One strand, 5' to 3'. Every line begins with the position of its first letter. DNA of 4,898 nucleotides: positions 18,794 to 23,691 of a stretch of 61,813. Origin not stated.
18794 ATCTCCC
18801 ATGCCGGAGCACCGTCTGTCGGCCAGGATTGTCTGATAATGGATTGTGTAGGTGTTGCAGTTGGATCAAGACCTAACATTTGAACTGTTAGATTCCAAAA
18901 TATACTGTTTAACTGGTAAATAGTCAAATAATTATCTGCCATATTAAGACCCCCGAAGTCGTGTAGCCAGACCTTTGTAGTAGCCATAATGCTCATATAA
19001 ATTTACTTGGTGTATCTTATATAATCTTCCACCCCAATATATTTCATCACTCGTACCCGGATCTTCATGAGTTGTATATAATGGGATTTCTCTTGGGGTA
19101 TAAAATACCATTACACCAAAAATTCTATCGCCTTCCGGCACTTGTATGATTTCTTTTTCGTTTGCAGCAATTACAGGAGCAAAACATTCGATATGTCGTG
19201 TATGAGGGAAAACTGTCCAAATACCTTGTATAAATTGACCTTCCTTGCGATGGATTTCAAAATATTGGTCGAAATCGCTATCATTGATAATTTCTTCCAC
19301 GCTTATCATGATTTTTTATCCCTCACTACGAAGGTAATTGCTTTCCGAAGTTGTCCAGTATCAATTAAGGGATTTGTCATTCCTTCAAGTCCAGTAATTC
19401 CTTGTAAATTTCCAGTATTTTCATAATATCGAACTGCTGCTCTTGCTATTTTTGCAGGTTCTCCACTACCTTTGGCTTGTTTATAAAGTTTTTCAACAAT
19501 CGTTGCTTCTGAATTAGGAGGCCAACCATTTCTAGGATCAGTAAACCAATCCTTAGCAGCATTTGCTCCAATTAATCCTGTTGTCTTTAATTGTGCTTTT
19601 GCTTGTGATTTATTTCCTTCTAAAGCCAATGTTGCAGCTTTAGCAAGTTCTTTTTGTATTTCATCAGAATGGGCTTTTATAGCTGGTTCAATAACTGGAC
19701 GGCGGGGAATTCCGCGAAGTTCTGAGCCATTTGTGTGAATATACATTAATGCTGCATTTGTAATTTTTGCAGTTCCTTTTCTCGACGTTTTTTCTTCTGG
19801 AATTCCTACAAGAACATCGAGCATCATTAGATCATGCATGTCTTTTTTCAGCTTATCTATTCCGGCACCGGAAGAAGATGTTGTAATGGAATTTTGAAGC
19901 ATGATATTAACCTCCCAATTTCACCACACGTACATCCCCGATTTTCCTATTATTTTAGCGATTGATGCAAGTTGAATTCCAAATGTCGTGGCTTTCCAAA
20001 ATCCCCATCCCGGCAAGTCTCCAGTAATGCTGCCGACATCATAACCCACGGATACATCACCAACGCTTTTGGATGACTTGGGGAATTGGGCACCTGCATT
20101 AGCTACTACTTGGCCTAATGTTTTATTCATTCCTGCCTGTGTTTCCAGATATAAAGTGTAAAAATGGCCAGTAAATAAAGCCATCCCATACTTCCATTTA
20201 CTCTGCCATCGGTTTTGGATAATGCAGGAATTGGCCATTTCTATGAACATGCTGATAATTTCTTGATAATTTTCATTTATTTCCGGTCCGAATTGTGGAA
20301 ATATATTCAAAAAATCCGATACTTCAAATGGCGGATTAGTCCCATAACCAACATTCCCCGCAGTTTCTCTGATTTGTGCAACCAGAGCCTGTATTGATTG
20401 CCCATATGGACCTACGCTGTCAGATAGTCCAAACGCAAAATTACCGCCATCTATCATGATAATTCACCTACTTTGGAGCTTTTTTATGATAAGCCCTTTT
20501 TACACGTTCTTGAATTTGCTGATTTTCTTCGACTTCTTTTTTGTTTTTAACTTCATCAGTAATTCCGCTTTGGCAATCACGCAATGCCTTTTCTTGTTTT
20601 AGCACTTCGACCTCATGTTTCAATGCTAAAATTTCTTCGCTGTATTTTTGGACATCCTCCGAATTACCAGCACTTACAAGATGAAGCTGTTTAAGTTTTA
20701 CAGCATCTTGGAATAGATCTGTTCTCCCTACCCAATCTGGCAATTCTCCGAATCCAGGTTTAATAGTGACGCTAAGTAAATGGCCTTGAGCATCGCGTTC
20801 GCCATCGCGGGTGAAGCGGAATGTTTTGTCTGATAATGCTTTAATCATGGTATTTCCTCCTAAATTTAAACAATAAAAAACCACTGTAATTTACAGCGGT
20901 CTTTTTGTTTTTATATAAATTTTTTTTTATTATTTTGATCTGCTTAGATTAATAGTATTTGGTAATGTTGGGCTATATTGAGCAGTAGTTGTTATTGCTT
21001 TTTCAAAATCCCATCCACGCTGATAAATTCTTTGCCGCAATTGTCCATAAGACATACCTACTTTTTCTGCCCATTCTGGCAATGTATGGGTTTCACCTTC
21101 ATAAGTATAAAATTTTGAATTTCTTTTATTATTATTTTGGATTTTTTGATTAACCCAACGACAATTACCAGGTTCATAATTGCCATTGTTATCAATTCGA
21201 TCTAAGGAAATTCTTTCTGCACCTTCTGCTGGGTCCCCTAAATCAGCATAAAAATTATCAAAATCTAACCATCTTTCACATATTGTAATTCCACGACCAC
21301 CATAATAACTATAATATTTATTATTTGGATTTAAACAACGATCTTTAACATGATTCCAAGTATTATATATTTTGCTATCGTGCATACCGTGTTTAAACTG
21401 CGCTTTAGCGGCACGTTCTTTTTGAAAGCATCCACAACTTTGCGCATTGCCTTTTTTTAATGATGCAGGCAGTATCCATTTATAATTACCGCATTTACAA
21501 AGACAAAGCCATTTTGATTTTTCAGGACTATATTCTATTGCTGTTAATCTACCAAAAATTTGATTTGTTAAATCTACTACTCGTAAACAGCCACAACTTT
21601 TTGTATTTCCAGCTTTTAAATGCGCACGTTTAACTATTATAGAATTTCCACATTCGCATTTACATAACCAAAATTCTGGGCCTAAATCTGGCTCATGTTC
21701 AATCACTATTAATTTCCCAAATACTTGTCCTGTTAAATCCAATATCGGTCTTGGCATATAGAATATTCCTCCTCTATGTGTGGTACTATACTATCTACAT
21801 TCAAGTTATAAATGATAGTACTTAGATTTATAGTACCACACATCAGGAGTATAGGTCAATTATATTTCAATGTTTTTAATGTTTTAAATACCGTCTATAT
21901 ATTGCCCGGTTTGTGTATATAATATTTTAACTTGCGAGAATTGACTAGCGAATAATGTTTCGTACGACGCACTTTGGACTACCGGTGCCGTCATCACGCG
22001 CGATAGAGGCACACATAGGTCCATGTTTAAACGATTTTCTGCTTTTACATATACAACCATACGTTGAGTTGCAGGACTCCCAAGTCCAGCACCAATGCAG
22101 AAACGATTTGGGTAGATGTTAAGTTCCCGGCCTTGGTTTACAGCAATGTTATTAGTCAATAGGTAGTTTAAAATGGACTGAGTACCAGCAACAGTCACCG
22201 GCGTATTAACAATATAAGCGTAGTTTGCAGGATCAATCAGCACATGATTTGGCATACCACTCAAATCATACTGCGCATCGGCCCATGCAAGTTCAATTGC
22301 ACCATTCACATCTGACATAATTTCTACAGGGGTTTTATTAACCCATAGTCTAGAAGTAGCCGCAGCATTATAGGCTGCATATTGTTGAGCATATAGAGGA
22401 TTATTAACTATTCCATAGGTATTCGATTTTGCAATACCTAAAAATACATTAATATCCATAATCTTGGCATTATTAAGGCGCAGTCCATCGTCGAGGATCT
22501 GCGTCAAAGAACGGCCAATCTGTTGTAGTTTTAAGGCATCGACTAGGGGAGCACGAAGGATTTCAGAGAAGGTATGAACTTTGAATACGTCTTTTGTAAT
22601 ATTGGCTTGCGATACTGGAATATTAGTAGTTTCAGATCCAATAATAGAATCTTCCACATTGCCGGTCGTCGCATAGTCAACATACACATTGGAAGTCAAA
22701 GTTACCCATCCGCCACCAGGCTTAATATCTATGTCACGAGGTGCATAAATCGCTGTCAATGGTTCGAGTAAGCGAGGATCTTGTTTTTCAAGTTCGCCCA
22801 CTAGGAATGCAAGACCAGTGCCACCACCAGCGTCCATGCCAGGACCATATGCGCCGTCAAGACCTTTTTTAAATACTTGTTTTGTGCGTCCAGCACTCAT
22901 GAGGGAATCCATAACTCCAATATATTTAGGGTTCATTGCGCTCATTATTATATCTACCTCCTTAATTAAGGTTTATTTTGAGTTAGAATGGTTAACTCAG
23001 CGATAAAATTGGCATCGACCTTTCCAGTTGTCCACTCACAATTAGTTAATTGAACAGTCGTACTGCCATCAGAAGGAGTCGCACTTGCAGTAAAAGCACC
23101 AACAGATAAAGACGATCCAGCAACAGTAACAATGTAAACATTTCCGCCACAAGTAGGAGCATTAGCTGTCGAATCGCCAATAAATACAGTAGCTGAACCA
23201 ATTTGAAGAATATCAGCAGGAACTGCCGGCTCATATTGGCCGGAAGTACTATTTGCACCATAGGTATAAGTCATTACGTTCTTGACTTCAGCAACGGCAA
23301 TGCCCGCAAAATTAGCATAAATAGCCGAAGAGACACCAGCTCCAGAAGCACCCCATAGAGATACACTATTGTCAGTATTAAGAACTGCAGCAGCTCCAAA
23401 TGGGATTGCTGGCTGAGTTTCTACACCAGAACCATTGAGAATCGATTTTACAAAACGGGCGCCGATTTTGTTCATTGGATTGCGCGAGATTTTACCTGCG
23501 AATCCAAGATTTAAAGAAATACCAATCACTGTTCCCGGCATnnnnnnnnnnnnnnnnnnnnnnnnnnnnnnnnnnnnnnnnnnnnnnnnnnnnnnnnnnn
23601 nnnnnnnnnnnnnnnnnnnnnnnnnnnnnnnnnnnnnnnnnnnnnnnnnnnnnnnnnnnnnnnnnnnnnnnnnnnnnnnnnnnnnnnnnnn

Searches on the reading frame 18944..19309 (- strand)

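Call 36: search_protein_families(library=phrogs, proteins=[window:18944-19309:-], max_evalue=0.001)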
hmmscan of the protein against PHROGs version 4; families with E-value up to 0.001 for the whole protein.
window:18944-19309:- (121 aa): 1 family
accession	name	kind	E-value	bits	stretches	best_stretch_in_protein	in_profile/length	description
phrog_939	-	head and packaging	1e-17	65.4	1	1-120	1-121/126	head protein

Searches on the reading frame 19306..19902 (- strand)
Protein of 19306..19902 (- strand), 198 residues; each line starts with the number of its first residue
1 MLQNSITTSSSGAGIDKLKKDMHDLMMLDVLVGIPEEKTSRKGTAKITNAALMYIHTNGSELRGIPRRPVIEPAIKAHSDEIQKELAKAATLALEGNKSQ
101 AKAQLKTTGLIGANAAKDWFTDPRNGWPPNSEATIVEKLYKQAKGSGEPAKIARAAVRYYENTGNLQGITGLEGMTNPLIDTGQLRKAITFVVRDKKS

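Call 36: search_protein_families(library=phrogs, proteins=[window:19306-19902:-], max_evalue=0.001)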
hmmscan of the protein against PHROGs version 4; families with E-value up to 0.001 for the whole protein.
window:19306-19902:- (198 aa): 1 family
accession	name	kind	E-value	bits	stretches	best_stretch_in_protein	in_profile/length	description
phrog_222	-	connector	7.9e-37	128.4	1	7-197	114-265/276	tail completion or Neck1 protein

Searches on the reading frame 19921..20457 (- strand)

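Call 36: search_protein_families(library=phrogs, proteins=[window:19921-20457:-], max_evalue=0.001)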
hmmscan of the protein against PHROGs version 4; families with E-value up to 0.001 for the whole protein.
window:19921-20457:- (178 aa): 1 family
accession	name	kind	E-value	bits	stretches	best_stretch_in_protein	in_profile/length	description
phrog_302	-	head and packaging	8.8e-21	75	1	41-177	10-130/155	virion structural protein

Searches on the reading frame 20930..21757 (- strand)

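Call 6: search_protein_families(library=pfam, proteins=[window:20930-21757:-], max_evalue=0.01)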
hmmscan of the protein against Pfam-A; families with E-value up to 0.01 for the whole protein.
window:20930-21757:- (275 aa): 0 families

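Call 36: search_protein_families(library=phrogs, proteins=[window:20930-21757:-], max_evalue=0.001)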
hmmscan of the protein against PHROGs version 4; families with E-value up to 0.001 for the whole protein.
window:20930-21757:- (275 aa): 11 families
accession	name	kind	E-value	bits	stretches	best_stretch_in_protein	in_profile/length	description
phrog_374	-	DNA, RNA and nucleotide metabolism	3.8e-90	304.4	2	60-256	194-397/617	HNH endonuclease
phrog_3377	-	DNA, RNA and nucleotide metabolism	8.2e-54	183.4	1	121-261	5-143/196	HNH endonuclease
phrog_8790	-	DNA, RNA and nucleotide metabolism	2.2e-37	130.3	1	122-220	17-112/241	restriction endonuclease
phrog_2081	-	DNA, RNA and nucleotide metabolism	5.7e-30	105.8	1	100-217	68-204/433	HNH endonuclease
phrog_953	-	DNA, RNA and nucleotide metabolism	1.1e-16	62.2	1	122-215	216-309/420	HNH endonuclease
phrog_22195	-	unknown function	2e-13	51.4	2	63-147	10-98/148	-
phrog_18493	-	unknown function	2.1e-10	41.8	1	61-115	58-113/136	-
phrog_28742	-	unknown function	7.4e-08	33.7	1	129-217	22-111/165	-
phrog_1065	-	unknown function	6.9e-07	30.3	1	215-258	100-141/192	-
phrog_27240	-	unknown function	1.3e-06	29.8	1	9-60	8-58/132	-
phrog_26731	-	unknown function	0.00057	21.3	0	214-245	4-35/107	-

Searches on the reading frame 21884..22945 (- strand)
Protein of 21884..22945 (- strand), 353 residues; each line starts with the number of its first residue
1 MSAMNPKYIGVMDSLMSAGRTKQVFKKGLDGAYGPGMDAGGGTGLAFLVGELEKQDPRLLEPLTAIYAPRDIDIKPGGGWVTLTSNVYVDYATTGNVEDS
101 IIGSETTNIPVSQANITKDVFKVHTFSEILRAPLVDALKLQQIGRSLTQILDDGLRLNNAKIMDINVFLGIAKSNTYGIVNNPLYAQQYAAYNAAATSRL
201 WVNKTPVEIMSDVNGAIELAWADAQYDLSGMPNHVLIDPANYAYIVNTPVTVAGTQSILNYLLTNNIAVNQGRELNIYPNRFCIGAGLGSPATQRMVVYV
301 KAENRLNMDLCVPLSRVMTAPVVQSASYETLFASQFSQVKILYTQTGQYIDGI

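Call 4: search_protein_families(library=pfam, proteins=[window:21884-22945:-], max_evalue=0.1)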
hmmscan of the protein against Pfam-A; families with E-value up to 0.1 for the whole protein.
window:21884-22945:- (353 aa): 1 family
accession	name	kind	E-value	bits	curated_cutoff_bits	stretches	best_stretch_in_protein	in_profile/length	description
PF09950.15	Major_capside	-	1.7e-53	182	26.8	1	100-353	4-251/251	Major capsid protein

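Call 5: search_protein_families(library=phrogs, proteins=[window:21884-22945:-], max_evalue=0.01)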
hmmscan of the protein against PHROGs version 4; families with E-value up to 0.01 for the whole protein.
window:21884-22945:- (353 aa): 1 family
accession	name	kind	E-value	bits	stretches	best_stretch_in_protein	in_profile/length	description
phrog_264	-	head and packaging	8.9e-47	160.6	1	40-353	23-321/321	major head protein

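Call 8: search_dna_similar(query=window:21884-22945:-, collection=phages, mode=protein, max_rows=20)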
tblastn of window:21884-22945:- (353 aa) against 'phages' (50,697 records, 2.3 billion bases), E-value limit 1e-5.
Records with a match: 46; places in all: 46; records where one place covers at least 80% of the query: 44.
Best place of each record, by identity: <60% 46.
By first word of the organism name: Klebsiella 12; Burkholderia 7; Acinetobacter 6; Escherichia 4; Bacteriophage 2; Agathobaculum 2; Hafnia 2; Salmonella 2; Bordetella 1; Edwardsiella 1; and 7 more.
By host as written in the record: - 7; Escherichia coli 4; Klebsiella pneumoniae 4; Agathobaculum butyriciproducens DA434 2; Hafnia paralvei 2; Salmonella enterica subsp. diarizonae 519/03 IIIb 2; Burkholderia cenocepacia 2; Burkholderia gladioli 2; and 19 more.
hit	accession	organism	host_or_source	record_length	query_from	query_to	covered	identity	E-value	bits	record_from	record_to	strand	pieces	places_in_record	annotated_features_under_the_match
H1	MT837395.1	Bacteriophage sp.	human fecal samples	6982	47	353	87%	49.8%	2e-88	296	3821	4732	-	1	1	record has no annotation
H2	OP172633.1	Agathobaculum phage AB434P2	Agathobaculum butyriciproducens DA434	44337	47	353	87%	46.9%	3e-81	275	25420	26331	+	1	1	hypothetical protein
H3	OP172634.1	Agathobaculum phage AB434P3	Agathobaculum butyriciproducens DA434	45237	47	353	87%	46.9%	3e-81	275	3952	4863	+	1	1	hypothetical protein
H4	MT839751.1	Bacteriophage sp.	human fecal samples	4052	47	353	87%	40.5%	9e-64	224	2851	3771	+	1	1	record has no annotation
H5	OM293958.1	Bordetella phage vB_BaM-IFTN9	Bordetella avium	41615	47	349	86%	31.4%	2e-25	113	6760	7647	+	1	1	hypothetical protein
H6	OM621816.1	Edwardsiella phage vB_EpM_ZHS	Edwardsiella piscicida EIB202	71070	47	353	87%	29.2%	6e-24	108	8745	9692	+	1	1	major capsid protein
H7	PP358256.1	Ralstonia phage PY059YO380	Ralstonia solanacearum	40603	47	353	87%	29.2%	7e-27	117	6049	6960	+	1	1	hypothetical protein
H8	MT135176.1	Hafnia phage yong1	Hafnia paralvei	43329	47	353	87%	29.0%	4e-21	100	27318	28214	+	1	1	hypothetical protein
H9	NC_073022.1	Hafnia phage yong1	Hafnia paralvei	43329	47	353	87%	29.0%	4e-21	100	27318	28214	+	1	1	hypothetical protein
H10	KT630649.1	Salmonella phage SEN34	Salmonella enterica subsp. diarizonae ...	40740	47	353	87%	28.1%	1e-19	96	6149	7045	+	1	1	hypothetical protein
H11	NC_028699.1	Salmonella phage SEN34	Salmonella enterica subsp. diarizonae ...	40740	47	353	87%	28.1%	1e-19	96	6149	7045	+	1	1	major head protein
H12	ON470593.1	Escherichia phage vB_EcoM-683R1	Escherichia coli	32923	47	353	87%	28.0%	1e-18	94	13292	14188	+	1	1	hypothetical protein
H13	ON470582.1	Escherichia phage vB_EcoM-689R2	Escherichia coli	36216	47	353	87%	28.0%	1e-18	94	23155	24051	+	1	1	hypothetical protein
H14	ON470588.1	Escherichia phage vB_EcoM-611R5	Escherichia coli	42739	47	353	87%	28.0%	1e-18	94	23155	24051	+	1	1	hypothetical protein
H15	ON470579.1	Escherichia phage vB_EcoM-606R2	Escherichia coli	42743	47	353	87%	28.0%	1e-18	94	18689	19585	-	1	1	hypothetical protein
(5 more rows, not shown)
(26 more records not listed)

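Call 64: get_annotated_region(hit=H2, flank=9000)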
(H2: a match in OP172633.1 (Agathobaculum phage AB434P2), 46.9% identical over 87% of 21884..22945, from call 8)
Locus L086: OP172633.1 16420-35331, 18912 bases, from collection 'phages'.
description: Agathobaculum phage AB434P2, partial genome.
organism: Agathobaculum phage AB434P2 (NCBI taxid 2968527)
taxonomy: Viruses; Duplodnaviria; Heunggongvirae; Uroviricota; Caudoviricetes
host: Agathobaculum butyriciproducens DA434; source: municipal sewage; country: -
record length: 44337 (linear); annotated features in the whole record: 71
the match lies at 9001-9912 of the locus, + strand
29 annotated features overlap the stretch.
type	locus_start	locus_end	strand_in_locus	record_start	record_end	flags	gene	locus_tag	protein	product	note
CDS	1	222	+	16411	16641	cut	-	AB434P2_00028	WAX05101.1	hypothetical protein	-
CDS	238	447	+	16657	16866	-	-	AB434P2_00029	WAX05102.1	hypothetical protein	-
CDS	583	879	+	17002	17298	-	-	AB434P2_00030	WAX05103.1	hypothetical protein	-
CDS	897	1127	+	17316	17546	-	-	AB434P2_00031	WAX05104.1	hypothetical protein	-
CDS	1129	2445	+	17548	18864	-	-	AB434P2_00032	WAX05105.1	terminase large subunit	-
CDS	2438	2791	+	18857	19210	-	-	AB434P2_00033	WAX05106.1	hypothetical protein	-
CDS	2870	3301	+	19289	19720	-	-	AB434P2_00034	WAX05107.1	hypothetical protein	-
CDS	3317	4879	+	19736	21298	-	-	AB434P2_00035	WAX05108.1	hypothetical protein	-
CDS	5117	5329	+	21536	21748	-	-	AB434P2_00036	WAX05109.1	hypothetical protein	-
CDS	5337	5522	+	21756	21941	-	-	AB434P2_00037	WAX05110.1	hypothetical protein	-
CDS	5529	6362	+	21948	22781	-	-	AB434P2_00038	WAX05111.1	hypothetical protein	-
CDS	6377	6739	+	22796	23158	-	-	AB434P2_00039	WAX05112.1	hypothetical protein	-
CDS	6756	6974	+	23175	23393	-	-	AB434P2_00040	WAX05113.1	hypothetical protein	-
CDS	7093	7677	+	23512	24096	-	-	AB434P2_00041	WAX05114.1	hypothetical protein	-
CDS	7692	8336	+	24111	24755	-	-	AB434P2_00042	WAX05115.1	hypothetical protein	-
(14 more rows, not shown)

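Call 96: search_protein_families(library=pfam, proteins=[L131:6772-7830:+, L131:6398-6772:+, L131:5992-6381:+, L131:2978-3757:+, L131:1874-2089:+], max_evalue=0.1)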
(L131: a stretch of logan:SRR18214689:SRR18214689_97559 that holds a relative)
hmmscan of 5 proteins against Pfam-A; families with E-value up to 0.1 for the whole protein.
L131:6772-7830:+ (353 aa): 0 families

L131:6398-6772:+ (125 aa): 0 families

L131:5992-6381:+ (130 aa): 0 families

L131:2978-3757:+ (260 aa): 0 families

L131:1874-2089:+ (72 aa): 1 family
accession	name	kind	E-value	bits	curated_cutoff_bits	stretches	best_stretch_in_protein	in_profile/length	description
PF10470.14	AKAP7_RIRII_bdg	-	0.041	14.4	22.7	1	45-63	13-31/57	PKA-RI-RII subunit binding domain of A-kinase anchor protein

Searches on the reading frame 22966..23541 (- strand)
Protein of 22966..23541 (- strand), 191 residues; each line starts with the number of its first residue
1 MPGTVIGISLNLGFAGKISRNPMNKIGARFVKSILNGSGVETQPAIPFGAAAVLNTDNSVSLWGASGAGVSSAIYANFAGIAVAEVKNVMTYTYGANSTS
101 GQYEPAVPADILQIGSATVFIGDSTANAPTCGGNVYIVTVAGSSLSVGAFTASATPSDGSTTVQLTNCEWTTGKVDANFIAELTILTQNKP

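Call 4: search_protein_families(library=pfam, proteins=[window:22966-23541:-], max_evalue=0.1)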
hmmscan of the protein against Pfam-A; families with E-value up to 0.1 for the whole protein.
window:22966-23541:- (191 aa): 1 family
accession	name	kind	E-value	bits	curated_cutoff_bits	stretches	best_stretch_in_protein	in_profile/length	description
PF23982.2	XM1_gp53_minor_capsid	-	3e-14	53.6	27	1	4-185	2-154/154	XM1 gp53 minor capsid protein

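Call 5: search_protein_families(library=phrogs, proteins=[window:22966-23541:-], max_evalue=0.01)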
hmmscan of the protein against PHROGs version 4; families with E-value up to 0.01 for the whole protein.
window:22966-23541:- (191 aa): 1 family
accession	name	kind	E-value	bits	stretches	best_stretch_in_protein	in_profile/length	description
phrog_563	-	head and packaging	3.4e-20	73.4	1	1-189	3-166/173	virion structural protein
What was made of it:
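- On Head decoration families (HDPD/gpD, Hoc Ig-like, SPP1 gp12 collagen-like, XM1 gp53 cement): The XM1 gp53-like cement protein is a separate gene at 22966-23541 (calls 4, 5).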
